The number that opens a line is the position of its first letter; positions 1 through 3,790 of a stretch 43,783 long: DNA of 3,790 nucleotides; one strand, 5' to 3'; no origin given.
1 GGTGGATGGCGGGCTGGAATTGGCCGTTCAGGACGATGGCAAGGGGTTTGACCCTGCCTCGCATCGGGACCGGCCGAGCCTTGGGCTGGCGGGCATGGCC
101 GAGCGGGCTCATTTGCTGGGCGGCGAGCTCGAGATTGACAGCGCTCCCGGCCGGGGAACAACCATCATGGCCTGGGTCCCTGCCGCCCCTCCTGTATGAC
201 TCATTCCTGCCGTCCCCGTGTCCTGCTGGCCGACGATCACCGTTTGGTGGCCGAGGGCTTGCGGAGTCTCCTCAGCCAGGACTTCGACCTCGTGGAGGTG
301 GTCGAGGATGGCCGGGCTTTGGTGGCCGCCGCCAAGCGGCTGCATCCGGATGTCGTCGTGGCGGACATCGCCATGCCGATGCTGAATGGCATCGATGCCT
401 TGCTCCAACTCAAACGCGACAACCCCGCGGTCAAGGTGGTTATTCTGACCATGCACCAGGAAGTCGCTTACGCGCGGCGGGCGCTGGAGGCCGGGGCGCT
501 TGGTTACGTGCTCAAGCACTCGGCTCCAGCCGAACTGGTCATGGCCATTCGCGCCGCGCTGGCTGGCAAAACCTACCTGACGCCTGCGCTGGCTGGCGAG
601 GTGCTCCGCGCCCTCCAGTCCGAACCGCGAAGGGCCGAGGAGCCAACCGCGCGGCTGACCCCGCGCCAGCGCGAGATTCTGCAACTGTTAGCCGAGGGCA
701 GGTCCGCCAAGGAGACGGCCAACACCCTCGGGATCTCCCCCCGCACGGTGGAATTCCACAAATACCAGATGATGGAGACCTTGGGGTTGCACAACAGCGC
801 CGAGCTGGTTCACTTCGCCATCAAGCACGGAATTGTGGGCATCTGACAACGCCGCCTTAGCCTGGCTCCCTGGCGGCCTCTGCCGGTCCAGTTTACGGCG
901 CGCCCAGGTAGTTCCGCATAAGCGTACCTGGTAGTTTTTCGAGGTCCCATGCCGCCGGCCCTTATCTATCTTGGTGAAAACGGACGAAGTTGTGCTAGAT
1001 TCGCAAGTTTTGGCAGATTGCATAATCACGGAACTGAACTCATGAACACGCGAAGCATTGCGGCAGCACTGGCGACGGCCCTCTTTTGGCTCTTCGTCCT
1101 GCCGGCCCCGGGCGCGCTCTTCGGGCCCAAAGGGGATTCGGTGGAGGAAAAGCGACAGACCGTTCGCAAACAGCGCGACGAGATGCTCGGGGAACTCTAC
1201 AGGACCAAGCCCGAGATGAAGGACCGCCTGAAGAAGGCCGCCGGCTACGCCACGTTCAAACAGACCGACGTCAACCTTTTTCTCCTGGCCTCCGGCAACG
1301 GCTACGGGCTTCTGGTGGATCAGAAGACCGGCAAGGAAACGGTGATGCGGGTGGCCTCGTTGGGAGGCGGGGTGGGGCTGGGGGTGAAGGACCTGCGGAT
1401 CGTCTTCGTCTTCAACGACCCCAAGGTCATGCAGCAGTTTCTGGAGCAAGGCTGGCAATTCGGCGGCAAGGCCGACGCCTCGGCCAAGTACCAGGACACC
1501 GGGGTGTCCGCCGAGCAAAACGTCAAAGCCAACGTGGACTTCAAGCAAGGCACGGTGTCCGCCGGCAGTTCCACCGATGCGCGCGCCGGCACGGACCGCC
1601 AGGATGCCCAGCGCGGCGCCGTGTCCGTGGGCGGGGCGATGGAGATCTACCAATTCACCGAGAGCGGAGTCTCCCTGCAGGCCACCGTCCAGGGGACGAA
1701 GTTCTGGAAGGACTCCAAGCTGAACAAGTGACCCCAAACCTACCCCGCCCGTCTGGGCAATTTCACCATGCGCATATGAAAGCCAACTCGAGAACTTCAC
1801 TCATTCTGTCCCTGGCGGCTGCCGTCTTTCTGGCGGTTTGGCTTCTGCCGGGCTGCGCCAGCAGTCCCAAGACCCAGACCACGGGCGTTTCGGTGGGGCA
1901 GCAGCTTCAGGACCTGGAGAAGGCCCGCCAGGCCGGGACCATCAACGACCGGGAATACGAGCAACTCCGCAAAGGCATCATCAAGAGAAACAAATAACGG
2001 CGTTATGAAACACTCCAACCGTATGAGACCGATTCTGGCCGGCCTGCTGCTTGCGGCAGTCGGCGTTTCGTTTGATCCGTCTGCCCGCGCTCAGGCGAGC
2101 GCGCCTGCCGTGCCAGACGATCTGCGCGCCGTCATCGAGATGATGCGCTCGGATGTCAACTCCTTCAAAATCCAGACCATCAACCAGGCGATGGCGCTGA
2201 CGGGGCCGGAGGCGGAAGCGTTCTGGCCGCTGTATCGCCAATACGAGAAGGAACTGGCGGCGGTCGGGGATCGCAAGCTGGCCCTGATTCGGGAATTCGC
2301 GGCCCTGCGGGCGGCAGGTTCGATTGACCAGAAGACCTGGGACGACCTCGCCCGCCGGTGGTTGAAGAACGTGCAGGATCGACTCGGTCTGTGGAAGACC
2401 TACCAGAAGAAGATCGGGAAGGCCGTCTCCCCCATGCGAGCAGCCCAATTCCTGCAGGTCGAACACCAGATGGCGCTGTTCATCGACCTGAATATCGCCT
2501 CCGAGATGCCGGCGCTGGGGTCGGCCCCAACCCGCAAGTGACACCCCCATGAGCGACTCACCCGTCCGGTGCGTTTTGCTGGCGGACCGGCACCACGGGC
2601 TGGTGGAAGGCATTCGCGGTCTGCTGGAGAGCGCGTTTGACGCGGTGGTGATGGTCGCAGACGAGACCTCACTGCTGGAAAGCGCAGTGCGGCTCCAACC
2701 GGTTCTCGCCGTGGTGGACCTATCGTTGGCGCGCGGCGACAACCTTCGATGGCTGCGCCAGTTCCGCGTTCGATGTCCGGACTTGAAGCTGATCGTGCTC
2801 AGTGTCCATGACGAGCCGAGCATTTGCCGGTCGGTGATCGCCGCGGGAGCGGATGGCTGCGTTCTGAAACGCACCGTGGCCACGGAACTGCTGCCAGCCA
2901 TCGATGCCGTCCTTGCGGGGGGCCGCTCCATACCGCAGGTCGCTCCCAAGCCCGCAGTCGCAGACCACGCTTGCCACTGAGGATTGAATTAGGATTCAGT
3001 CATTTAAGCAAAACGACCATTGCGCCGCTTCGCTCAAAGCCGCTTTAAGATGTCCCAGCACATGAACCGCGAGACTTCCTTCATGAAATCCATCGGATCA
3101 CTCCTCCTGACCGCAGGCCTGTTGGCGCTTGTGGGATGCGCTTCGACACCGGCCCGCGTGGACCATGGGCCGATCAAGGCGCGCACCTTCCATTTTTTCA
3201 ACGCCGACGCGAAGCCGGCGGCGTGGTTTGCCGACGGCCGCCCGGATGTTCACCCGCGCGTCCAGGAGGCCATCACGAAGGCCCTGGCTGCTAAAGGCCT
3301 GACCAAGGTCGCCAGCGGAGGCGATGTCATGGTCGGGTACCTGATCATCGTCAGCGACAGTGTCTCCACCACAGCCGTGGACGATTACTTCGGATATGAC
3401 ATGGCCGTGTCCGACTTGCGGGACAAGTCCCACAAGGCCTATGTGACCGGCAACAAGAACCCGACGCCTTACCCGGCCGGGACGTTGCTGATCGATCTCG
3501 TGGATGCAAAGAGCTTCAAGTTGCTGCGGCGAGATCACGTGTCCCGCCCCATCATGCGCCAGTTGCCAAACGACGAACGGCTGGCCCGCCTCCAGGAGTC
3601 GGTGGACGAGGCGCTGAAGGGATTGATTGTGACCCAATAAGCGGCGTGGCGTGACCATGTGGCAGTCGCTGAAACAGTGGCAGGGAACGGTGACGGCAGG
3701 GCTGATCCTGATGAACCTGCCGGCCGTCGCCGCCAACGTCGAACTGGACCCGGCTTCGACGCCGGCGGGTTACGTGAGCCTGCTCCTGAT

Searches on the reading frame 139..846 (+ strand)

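Call 15: search_protein_families(library=pfam, proteins=[window:139-846:+], max_evalue=0.001)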
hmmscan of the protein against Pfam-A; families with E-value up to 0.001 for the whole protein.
window:139-846:+ (235 aa): 9 families
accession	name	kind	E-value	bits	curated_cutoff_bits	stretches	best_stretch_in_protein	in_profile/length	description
PF00072.30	Response_reg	-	4.1e-27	95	30.2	1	28-138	1-111/111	Response regulator receiver domain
PF00196.25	GerE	-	9.4e-18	64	23.5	1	172-227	2-57/57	Bacterial regulatory proteins, luxR family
PF08281.18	Sigma70_r4_2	-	1.5e-07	31.4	25.7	1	171-210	9-49/54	Sigma-70, region 4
PF13518.12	HTH_28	-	2.3e-05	24.8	25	1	177-206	2-31/52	Helix-turn-helix domain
PF12840.13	HTH_20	-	3.6e-05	24.1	27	1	177-207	6-38/51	Helix-turn-helix domain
PF13936.12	HTH_38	-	0.00027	21.1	27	1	172-204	4-37/44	Helix-turn-helix domain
PF13384.12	HTH_23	-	0.00029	21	24.6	1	178-204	8-34/50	Homeodomain-like domain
PF04545.22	Sigma70_r4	-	0.00032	20.6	24.1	1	171-204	3-37/50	Sigma-70, region 4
PF13551.12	HTH_29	-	0.00081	19.9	28.1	0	179-204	3-29/64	Winged helix-turn helix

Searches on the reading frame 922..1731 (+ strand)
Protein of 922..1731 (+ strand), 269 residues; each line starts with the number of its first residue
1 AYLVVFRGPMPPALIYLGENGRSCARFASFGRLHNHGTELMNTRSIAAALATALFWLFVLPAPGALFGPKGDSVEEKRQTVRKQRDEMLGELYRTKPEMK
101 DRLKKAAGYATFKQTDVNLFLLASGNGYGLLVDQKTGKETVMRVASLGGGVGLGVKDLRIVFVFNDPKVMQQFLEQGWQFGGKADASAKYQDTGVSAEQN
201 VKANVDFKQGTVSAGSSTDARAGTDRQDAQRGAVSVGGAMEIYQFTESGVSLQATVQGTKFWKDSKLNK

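Call 15: search_protein_families(library=pfam, proteins=[window:922-1731:+], max_evalue=0.001)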
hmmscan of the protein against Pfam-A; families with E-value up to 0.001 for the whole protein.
window:922-1731:+ (269 aa): 1 family
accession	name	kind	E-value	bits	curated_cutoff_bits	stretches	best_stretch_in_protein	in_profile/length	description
PF04366.17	Ysc84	-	0.00018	21.7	25.1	0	146-269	2-93/127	Las17-binding protein actin regulator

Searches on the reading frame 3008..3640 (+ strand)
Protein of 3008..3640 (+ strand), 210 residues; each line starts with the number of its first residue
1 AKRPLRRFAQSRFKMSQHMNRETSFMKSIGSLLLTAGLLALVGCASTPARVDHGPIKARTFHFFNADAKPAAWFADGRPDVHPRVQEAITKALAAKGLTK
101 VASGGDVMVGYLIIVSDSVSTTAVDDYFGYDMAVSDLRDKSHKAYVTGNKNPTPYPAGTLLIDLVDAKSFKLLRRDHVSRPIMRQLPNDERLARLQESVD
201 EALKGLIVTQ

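Call 15: search_protein_families(library=pfam, proteins=[window:3008-3640:+], max_evalue=0.001)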
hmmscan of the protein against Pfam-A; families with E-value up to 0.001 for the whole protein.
window:3008-3640:+ (210 aa): 1 family
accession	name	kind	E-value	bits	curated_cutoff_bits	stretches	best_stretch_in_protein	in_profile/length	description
PF13590.11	DUF4136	-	1.5e-10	42.1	32.8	1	60-204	16-148/152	Domain of unknown function (DUF4136)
